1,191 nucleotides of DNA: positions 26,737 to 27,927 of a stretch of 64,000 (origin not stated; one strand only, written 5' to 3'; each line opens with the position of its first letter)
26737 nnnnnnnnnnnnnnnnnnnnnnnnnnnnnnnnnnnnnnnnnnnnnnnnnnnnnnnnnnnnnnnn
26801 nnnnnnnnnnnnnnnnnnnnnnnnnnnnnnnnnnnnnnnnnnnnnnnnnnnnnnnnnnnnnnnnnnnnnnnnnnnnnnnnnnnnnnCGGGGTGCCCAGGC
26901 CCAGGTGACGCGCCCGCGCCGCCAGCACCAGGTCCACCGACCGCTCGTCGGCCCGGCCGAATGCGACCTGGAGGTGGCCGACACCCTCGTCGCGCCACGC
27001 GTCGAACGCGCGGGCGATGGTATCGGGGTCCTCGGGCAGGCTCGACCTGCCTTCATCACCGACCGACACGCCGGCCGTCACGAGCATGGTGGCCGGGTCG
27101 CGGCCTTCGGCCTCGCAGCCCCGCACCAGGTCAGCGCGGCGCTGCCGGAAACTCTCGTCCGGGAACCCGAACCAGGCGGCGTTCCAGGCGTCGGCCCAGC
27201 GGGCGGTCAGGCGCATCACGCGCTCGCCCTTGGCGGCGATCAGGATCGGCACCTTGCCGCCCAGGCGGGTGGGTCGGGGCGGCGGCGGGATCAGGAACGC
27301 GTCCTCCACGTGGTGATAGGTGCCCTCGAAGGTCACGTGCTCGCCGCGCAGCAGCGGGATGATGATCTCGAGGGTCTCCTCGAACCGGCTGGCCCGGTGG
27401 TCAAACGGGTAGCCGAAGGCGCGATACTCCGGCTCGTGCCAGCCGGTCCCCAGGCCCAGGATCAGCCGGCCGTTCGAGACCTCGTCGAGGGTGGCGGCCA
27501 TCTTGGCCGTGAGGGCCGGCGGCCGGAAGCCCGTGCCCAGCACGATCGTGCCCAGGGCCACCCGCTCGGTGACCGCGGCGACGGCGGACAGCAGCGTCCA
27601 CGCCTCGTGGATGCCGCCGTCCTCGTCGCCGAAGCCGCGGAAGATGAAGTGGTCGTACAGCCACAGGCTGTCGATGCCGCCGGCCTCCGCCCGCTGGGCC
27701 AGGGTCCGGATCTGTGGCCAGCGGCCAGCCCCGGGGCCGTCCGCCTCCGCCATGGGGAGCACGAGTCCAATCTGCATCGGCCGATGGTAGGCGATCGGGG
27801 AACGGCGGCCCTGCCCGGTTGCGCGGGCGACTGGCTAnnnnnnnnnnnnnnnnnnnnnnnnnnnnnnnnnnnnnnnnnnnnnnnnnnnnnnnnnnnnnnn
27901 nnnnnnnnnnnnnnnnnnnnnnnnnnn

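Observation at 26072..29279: Candidate queuine/queuosine salvage operon: Qng1-like, nucleoside 2-deoxyribosyltransferase-like, F420-dependent LLM oxidoreductase, SAM methyltransferase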

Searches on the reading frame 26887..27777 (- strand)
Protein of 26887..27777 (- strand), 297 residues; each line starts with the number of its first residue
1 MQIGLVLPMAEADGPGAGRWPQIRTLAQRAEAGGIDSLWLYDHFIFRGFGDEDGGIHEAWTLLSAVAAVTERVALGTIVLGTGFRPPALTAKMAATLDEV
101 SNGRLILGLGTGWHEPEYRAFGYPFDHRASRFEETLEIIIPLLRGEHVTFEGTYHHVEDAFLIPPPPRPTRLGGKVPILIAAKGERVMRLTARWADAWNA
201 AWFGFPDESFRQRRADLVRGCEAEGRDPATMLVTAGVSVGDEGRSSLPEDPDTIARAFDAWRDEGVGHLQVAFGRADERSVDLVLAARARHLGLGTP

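Call 3: search_protein_families(library=pfam, proteins=[window:26887-27777:-], max_evalue=0.01)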
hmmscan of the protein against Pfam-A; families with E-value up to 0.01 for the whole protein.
seq(297 aa): 1 family
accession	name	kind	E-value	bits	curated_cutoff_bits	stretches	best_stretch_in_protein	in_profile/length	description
PF00296.26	Bac_luciferase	-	6.5e-57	193.7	27.9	1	1-239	1-228/314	Luciferase-like monooxygenase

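Call 4: search_protein_families(library=ncbifam, proteins=[window:26887-27777:-], max_evalue=0.01)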
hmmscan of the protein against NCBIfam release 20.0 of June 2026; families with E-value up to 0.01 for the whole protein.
seq(297 aa): 31 families (the best 25 are shown)
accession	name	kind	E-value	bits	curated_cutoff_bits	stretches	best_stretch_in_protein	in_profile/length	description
TIGR03560.1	F420_Rv1855c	subfamily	1.5e-58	198.3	231.4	1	17-234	10-225/227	TIGR03560 family F420-dependent LLM class oxidoreductase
TIGR03619.1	F420_Rv2161c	subfamily_domain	1.4e-50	172.2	166.9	1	25-272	2-246/247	TIGR03619 family F420-dependent LLM class oxidoreductase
TIGR03856.1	F420_MSMEG_2906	subfamily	1.4e-42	146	243.7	1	17-274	12-232/249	LLM class F420-dependent oxidoreductase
TIGR03621.1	F420_MSMEG_2516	subfamily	1.1e-34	119.9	213.15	1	21-196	14-171/295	TIGR03621 family F420-dependent LLM class oxidoreductase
TIGR03571.1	lucif_BA3436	subfamily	3.3e-33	115.2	303.9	1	2-199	12-205/304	TIGR03571 family LLM class oxidoreductase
TIGR03557.1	F420_G6P_family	subfamily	5.7e-26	91.4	210.4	1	26-199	18-186/316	TIGR03557 family F420-dependent LLM class oxidoreductase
TIGR04024.1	F420_NP1902A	hypoth_equivalog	9.7e-25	87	345.4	1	22-238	16-214/330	TIGR04024 family LLM class F420-dependent oxidoreductase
TIGR03559.1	F420_Rv3520c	subfamily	1.3e-23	83.6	335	1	58-238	39-227/325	LLM class F420-dependent oxidoreductase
TIGR03564.1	F420_MSMEG_4879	subfamily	3.1e-23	82.8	234.25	1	27-196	5-158/265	TIGR03564 family F420-dependent LLM class oxidoreductase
NF002619.0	PRK02271.1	equivalog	1.8e-22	80.1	276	1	21-201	14-179/329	5,10-methylenetetrahydromethanopterin reductase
TIGR03612.1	RutA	equivalog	1e-19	71.3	498.3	1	26-230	33-237/355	pyrimidine utilization protein A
TIGR03555.1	F420_mer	equivalog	1.7e-19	70.3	348.7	1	22-236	13-209/325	5,10-methylenetetrahydromethanopterin reductase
TIGR04465.1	ArgArg_F420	equivalog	2.4e-19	69.6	470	1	23-241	62-274/364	F420-dependent hydroxymycolic acid dehydrogenase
TIGR04027.1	LLM_KPN_01858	hypoth_equivalog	7.2e-19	67.9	412.9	1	19-150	18-145/326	putative FMN-dependent luciferase-like monooxygenase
TIGR03857.1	F420_MSMEG_2249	hypoth_equivalog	7.4e-18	64.8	218.4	1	52-267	35-241/329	TIGR03857 family LLM class F420-dependent oxidoreductase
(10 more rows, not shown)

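Call 47: find_homologous_proteins(query=window:26887-27777:-, max_evalue=1e-20)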
Query seq(297 aa) (297 aa): 5089 proteins with E <= 1e-20 among 8000 candidates; the best 120 are listed.
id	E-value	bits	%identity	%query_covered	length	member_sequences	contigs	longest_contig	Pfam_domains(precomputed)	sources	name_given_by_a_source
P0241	6.4e-198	674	100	100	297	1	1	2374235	PF00296.27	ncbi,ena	-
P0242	1.9e-169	581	85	99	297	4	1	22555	PF00296.27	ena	-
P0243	1.7e-160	551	81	100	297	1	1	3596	PF00296.27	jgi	jgi:alkanesulfonate monooxygenase SsuD/methylene tetrahydromethanopterin reductase-like flavin-depen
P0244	1.8e-160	551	81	100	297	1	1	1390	PF00296.27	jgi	-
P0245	1.4e-158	545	82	99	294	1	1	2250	PF00296.27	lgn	-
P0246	1.0e-153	529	79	100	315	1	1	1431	PF00296.27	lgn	-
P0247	1.6e-153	529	78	100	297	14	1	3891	PF00296.27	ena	-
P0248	5.1e-150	517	78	99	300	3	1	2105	PF00296.27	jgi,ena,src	jgi:probable F420-dependent oxidoreductase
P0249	1.9e-147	509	76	100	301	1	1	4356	PF00296.27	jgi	jgi:probable F420-dependent oxidoreductase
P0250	1.7e-144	499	73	100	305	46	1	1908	PF00296.27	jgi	jgi:alkanesulfonate monooxygenase SsuD/methylene tetrahydromethanopterin reductase-like flavin-depen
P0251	6.0e-144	497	73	100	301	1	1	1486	PF00296.27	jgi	jgi:alkanesulfonate monooxygenase SsuD/methylene tetrahydromethanopterin reductase-like flavin-depen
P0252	1.2e-143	496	76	99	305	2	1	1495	PF00296.27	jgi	jgi:probable F420-dependent oxidoreductase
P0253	9.1e-143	493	74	100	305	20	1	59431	PF00296.27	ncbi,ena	-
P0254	1.1e-142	493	74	99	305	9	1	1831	PF00296.27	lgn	-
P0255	1.2e-142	493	74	100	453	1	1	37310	PF00296.27,PF15891.12,PF05014.22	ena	-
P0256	1.6e-142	492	74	99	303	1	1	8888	PF00296.27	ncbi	-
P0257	9.0e-142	490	74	100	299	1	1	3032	PF00296.27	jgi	jgi:probable F420-dependent oxidoreductase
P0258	1.2e-141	490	73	99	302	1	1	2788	PF00296.27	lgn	-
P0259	1.4e-141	489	74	100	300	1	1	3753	PF00296.27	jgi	jgi:alkanesulfonate monooxygenase SsuD/methylene tetrahydromethanopterin reductase-like flavin-depen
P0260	2.2e-141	489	74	99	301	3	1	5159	PF00296.27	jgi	jgi:probable F420-dependent oxidoreductase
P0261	3.6e-141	488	72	99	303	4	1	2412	PF00296.27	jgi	jgi:probable F420-dependent oxidoreductase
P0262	2.6e-140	485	74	100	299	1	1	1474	PF00296.27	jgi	jgi:FMNH2-dependent dimethyl sulfone monooxygenase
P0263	7.5e-140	484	72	99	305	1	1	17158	PF00296.27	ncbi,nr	ncbi:MAG TPA: LLM class flavin-dependent oxidoreductase [Candidatus Limnocylindrales bacterium]|nr:L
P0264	9.7e-140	483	72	99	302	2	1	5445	PF00296.27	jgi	jgi:probable F420-dependent oxidoreductase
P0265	4.2e-139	481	75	99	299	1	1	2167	PF00296.27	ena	-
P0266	4.8e-139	481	72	99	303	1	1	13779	PF00296.27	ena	-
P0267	1.6e-138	479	72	100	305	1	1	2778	PF00296.27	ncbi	-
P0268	8.7e-138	477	72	99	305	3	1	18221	PF00296.27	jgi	jgi:probable F420-dependent oxidoreductase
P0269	4.6e-137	474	71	99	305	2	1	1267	PF00296.27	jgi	jgi:alkanesulfonate monooxygenase SsuD/methylene tetrahydromethanopterin reductase-like flavin-depen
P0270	1.4e-136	473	74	99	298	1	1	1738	PF00296.27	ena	-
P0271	1.8e-136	472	70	99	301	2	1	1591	PF00296.27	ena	-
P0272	1.9e-136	472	71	99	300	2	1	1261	PF00296.27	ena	-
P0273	2.6e-136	472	72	99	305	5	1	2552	PF00296.27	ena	-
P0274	2.7e-136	472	73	99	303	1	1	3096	PF00296.27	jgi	jgi:probable F420-dependent oxidoreductase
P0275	8.5e-136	470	71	99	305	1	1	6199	PF00296.27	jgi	jgi:alkanesulfonate monooxygenase SsuD/methylene tetrahydromethanopterin reductase-like flavin-depen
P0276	1.3e-135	470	72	99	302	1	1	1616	PF00296.27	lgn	-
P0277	1.5e-135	469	72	99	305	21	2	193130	PF00296.27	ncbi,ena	-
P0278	1.9e-135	469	72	99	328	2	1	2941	PF00296.27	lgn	-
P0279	2.2e-135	469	70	99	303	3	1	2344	PF00296.27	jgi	jgi:probable F420-dependent oxidoreductase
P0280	9.1e-135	467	71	99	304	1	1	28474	PF00296.27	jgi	jgi:probable F420-dependent oxidoreductase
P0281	3.1e-134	465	70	100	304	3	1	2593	PF00296.27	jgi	jgi:alkanesulfonate monooxygenase SsuD/methylene tetrahydromethanopterin reductase-like flavin-depen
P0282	9.2e-134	464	70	99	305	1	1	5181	PF00296.27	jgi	jgi:alkanesulfonate monooxygenase SsuD/methylene tetrahydromethanopterin reductase-like flavin-depen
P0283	1.1e-133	463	69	99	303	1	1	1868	PF00296.27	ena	-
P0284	1.5e-133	463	70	99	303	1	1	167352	PF00296.27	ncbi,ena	-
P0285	1.7e-133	463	70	99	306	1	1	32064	PF00296.27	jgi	jgi:probable F420-dependent oxidoreductase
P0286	2.7e-133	462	69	99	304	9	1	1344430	PF00296.27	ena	-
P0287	4.7e-133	461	70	99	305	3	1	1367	PF00296.27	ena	-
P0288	5.6e-133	461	70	99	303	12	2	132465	PF00296.27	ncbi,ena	-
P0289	6.8e-133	461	70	99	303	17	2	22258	PF00296.27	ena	-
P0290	8.4e-133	460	70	99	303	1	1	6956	PF00296.27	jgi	jgi:probable F420-dependent oxidoreductase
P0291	9.2e-133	460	70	99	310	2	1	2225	PF00296.27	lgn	-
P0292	9.3e-133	460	69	99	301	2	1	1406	PF00296.27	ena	-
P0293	9.4e-133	460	70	99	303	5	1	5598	PF00296.27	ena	-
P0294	1.0e-132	460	71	99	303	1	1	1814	PF00296.27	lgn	-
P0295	1.2e-132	460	70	99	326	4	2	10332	PF00296.27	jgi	jgi:probable F420-dependent oxidoreductase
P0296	1.4e-132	460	69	99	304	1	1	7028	PF00296.27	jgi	jgi:probable F420-dependent oxidoreductase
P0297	2.1e-132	459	70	99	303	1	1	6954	PF00296.27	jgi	jgi:probable F420-dependent oxidoreductase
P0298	2.6e-132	459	69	99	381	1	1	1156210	PF00296.27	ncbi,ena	-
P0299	2.9e-132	459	69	99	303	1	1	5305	PF00296.27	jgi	jgi:probable F420-dependent oxidoreductase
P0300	5.1e-132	458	70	99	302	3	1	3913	PF00296.27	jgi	jgi:probable F420-dependent oxidoreductase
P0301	7.2e-132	457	71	99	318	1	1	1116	PF00296.27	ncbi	-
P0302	7.5e-132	457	68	99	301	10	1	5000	PF00296.27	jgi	jgi:alkanesulfonate monooxygenase SsuD/methylene tetrahydromethanopterin reductase-like flavin-depen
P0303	7.6e-132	457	70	99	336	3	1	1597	PF00296.27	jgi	-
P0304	8.9e-132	457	69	99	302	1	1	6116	PF00296.27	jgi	jgi:probable F420-dependent oxidoreductase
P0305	1.1e-131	457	68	99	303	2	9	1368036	PF00296.27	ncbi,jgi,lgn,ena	jgi:probable F420-dependent oxidoreductase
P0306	1.6e-131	456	73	96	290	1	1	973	PF00296.27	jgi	-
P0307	1.9e-131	456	69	99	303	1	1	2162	PF00296.27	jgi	jgi:probable F420-dependent oxidoreductase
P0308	2.9e-131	455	69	99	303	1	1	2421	PF00296.27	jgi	jgi:probable F420-dependent oxidoreductase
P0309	3.7e-131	455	69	99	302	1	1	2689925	PF00296.27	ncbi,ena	-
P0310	3.7e-131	455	69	99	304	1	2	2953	PF00296.27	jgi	-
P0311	4.4e-131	455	69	99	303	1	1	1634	PF00296.27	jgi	-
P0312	6.1e-131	454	70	99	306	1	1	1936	PF00296.27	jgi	jgi:probable F420-dependent oxidoreductase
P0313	6.6e-131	454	68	99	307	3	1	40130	PF00296.27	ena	-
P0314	7.9e-131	454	71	99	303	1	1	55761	PF00296.27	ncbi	-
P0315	1.1e-130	454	70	99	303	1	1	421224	PF00296.27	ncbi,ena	-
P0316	1.7e-130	453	70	99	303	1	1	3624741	PF00296.27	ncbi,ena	-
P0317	1.8e-130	453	69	99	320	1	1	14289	PF00296.27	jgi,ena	-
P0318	1.9e-130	453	69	99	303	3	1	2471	PF00296.27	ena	-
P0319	2.3e-130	452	69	99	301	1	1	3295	PF00296.27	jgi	jgi:probable F420-dependent oxidoreductase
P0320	2.7e-130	452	67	99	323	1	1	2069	PF00296.27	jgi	jgi:probable F420-dependent oxidoreductase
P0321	3.0e-130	452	68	99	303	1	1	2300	PF00296.27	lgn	-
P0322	4.2e-130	452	69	99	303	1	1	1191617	PF00296.27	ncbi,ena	-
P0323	6.3e-130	451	69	99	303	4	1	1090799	PF00296.27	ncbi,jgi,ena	jgi:alkanesulfonate monooxygenase SsuD/methylene tetrahydromethanopterin reductase-like flavin-depen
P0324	6.8e-130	451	71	98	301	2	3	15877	PF00296.27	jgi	jgi:probable F420-dependent oxidoreductase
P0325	7.6e-130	451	69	99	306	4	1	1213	PF00296.27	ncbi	-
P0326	1.6e-129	450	68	99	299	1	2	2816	PF00296.27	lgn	-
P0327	1.8e-129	450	68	99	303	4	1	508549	PF00296.27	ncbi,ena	-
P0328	1.8e-129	449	67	99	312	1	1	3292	PF00296.27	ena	-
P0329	2.0e-129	449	69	99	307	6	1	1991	PF00296.27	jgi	jgi:probable F420-dependent oxidoreductase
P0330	2.2e-129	449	66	99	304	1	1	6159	PF00296.27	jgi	jgi:probable F420-dependent oxidoreductase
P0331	2.8e-129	449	68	99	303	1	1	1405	PF00296.27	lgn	-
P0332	3.0e-129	449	69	99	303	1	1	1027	PF00296.27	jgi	jgi:probable F420-dependent oxidoreductase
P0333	3.4e-129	449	68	99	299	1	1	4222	PF00296.27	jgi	jgi:probable F420-dependent oxidoreductase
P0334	3.8e-129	448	67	99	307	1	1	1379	PF00296.27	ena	-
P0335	5.3e-129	448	68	99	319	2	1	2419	PF00296.27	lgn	-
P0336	5.8e-129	448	69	99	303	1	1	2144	PF00296.27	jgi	jgi:probable F420-dependent oxidoreductase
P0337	6.5e-129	448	68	99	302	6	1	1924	PF00296.27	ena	-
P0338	7.0e-129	448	68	97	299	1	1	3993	PF00296.27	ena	-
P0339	9.3e-129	447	67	99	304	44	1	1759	PF00296.27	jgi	jgi:probable F420-dependent oxidoreductase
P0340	1.1e-128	447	68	99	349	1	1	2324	PF00296.27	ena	-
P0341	1.4e-128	447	69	99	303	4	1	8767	PF00296.27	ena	-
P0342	1.6e-128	446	67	99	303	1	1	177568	PF00296.27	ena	-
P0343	1.6e-128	446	69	99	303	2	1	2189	PF00296.27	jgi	jgi:probable F420-dependent oxidoreductase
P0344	2.3e-128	446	69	99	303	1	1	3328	PF00296.27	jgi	jgi:probable F420-dependent oxidoreductase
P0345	2.5e-128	446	70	99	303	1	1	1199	PF00296.27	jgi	-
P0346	2.6e-128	446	69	97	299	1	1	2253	PF00296.27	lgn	-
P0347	2.8e-128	446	69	99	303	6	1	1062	PF00296.27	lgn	-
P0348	4.0e-128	445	68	99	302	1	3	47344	PF00296.27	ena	-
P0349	6.3e-128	444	69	99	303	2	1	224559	PF00296.27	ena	-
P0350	6.6e-128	444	68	99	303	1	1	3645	PF00296.27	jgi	jgi:probable F420-dependent oxidoreductase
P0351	1.2e-127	444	69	99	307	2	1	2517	PF00296.27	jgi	jgi:probable F420-dependent oxidoreductase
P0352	1.3e-127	443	79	81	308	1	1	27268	PF00296.27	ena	-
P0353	1.5e-127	443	67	99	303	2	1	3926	PF00296.27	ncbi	ncbi:MAG: LLM class flavin-dependent oxidoreductase [Candidatus Limnocylindrales bacterium]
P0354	1.5e-127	443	68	96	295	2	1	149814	PF00296.27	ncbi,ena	-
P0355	2.2e-127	443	68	99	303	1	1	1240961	PF00296.27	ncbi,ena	-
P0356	2.6e-127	442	68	99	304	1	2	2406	PF00296.27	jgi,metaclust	jgi:probable F420-dependent oxidoreductase|metaclust:\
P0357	2.6e-127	442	68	100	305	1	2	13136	PF00296.27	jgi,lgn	-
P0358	4.3e-127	442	67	99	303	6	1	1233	PF00296.27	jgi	jgi:probable F420-dependent oxidoreductase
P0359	5.0e-127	441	67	99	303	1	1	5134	PF00296.27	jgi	jgi:probable F420-dependent oxidoreductase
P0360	5.1e-127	441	67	99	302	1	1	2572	PF00296.27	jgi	jgi:probable F420-dependent oxidoreductase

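Call 48: find_encoding_contigs(protein=P0255, flank=7000, max_places=2)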
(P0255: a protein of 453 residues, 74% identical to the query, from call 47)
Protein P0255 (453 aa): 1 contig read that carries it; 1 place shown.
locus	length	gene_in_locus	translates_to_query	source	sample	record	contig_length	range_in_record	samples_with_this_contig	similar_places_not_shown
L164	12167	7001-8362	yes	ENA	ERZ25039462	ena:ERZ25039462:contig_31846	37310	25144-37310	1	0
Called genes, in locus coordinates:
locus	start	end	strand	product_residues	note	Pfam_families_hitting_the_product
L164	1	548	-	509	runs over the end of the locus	PF13559:DUF4129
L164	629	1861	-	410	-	PF01882:DUF58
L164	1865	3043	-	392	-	PF20030:bpMoxR, PF00004:AAA (weak), PF07726:AAA_3, PF07728:AAA_5, PF17863:AAA_lid_2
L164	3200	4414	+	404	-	PF00155:Aminotran_1_2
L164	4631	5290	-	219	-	PF01381:HTH_3 (weak), PF13560:HTH_31 (weak)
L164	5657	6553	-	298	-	PF09594:GT87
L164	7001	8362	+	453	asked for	PF05014:Nuc_deoxyrib_tr, PF15891:Nuc_deoxyri_tr2 (weak), PF00296:Bac_luciferase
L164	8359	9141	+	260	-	PF01209:Ubie_methyltran, PF13489:Methyltransf_23, PF13847:Methyltransf_31, PF08241:Methyltransf_11, PF08242:Methyltransf_12, PF13649:Methyltransf_25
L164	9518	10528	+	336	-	PF00005:ABC_tran, PF13304:AAA_21 (weak)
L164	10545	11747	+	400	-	PF12679:ABC2_membrane_2, PF12698:ABC2_membrane_3, PF01061:ABC2_membrane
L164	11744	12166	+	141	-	?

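Call 49: find_encoding_contigs(protein=P0268, flank=7000, max_places=2)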
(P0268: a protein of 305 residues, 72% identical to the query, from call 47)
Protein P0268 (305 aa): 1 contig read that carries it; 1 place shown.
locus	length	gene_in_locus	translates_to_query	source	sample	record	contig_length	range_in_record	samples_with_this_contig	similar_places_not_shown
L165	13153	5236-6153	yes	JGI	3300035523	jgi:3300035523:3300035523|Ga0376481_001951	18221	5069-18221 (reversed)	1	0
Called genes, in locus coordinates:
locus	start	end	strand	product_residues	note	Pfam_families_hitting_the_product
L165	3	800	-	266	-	?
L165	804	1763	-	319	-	PF20030:bpMoxR, PF01078:Mg_chelatase (faint), PF00004:AAA (weak), PF07726:AAA_3, PF07728:AAA_5, PF17863:AAA_lid_2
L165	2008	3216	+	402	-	PF00155:Aminotran_1_2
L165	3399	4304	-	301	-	PF09594:GT87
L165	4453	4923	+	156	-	PF05014:Nuc_deoxyrib_tr, PF15891:Nuc_deoxyri_tr2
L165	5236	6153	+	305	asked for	PF00296:Bac_luciferase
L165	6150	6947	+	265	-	PF13489:Methyltransf_23, PF01209:Ubie_methyltran, PF05175:MTS (weak), PF13649:Methyltransf_25, PF13847:Methyltransf_31, PF08241:Methyltransf_11, PF08242:Methyltransf_12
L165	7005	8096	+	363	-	PF00005:ABC_tran, PF13304:AAA_21 (faint)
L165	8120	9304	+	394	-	PF12679:ABC2_membrane_2, PF12698:ABC2_membrane_3, PF01061:ABC2_membrane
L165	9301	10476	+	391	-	PF12698:ABC2_membrane_3, PF01061:ABC2_membrane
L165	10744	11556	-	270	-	PF13560:HTH_31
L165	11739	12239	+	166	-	PF01047:MarR, PF12802:MarR_2, PF13412:HTH_24 (weak), PF22381:Staph_reg_Sar_Rot (weak)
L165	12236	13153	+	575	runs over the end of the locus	PF00664:ABC_membrane, PF00005:ABC_tran, PF02463:SMC_N (faint)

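Call 50: find_encoding_contigs(protein=P0253, flank=7000, max_places=2)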
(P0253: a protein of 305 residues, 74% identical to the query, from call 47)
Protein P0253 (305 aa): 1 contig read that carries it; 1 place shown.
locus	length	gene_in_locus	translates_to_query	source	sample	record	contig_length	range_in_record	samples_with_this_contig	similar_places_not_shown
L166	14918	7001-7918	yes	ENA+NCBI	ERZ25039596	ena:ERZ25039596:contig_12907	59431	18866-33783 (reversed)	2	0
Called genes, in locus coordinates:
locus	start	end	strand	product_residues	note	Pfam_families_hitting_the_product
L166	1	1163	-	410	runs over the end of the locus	PF01882:DUF58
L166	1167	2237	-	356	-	PF20030:bpMoxR, PF00004:AAA (weak), PF07726:AAA_3, PF07728:AAA_5, PF17863:AAA_lid_2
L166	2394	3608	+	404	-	PF00155:Aminotran_1_2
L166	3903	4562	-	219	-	PF01381:HTH_3 (weak), PF13560:HTH_31 (weak)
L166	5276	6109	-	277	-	PF09594:GT87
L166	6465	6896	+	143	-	PF05014:Nuc_deoxyrib_tr, PF15891:Nuc_deoxyri_tr2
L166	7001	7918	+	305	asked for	PF00296:Bac_luciferase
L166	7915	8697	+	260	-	PF01209:Ubie_methyltran, PF13489:Methyltransf_23, PF13847:Methyltransf_31, PF08241:Methyltransf_11, PF08242:Methyltransf_12, PF13649:Methyltransf_25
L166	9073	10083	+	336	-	PF00005:ABC_tran, PF13304:AAA_21 (weak)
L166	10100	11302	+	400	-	PF12679:ABC2_membrane_2, PF12698:ABC2_membrane_3, PF01061:ABC2_membrane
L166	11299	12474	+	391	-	PF12698:ABC2_membrane_3, PF01061:ABC2_membrane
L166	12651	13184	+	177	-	PF13412:HTH_24 (faint), PF01047:MarR, PF12802:MarR_2, PF13463:HTH_27 (weak), PF22381:Staph_reg_Sar_Rot (weak)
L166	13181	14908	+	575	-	PF00664:ABC_membrane, PF00005:ABC_tran, PF02463:SMC_N (faint)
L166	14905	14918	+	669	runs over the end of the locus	PF00664:ABC_membrane, PF00005:ABC_tran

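Call 51: find_encoding_contigs(protein=P0305, flank=6000, max_places=3)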
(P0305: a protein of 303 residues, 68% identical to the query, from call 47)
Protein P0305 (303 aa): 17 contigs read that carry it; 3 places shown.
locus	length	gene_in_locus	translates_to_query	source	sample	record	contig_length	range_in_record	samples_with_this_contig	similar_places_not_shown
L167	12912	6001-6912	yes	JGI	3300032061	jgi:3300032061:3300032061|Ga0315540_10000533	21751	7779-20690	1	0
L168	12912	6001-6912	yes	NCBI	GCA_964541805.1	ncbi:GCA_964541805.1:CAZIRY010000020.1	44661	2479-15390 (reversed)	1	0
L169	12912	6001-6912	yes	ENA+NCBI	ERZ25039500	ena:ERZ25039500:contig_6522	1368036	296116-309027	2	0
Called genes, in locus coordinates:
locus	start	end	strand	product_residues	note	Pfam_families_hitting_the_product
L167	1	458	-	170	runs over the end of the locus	-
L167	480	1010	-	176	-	PF00581:Rhodanese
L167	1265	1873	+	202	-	PF00990:GGDEF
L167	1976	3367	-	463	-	PF01946:Thi4 (weak), PF01266:DAO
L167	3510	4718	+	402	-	PF00155:Aminotran_1_2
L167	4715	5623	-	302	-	PF09594:GT87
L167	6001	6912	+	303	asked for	PF00296:Bac_luciferase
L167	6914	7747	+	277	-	PF01209:Ubie_methyltran, PF13489:Methyltransf_23, PF13847:Methyltransf_31, PF08241:Methyltransf_11, PF08242:Methyltransf_12, PF13649:Methyltransf_25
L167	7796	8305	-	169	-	-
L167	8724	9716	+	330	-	PF00005:ABC_tran, PF13304:AAA_21 (weak)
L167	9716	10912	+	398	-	PF12679:ABC2_membrane_2, PF12698:ABC2_membrane_3, PF01061:ABC2_membrane, PF12730:ABC2_membrane_4 (weak)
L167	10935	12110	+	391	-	PF12679:ABC2_membrane_2 (weak), PF12698:ABC2_membrane_3, PF01061:ABC2_membrane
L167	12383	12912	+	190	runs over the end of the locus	PF01047:MarR, PF12802:MarR_2, PF13463:HTH_27 (weak), PF22381:Staph_reg_Sar_Rot (weak)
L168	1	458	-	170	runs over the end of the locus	-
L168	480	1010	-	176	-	PF00581:Rhodanese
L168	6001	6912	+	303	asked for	PF00296:Bac_luciferase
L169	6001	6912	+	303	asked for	PF00296:Bac_luciferase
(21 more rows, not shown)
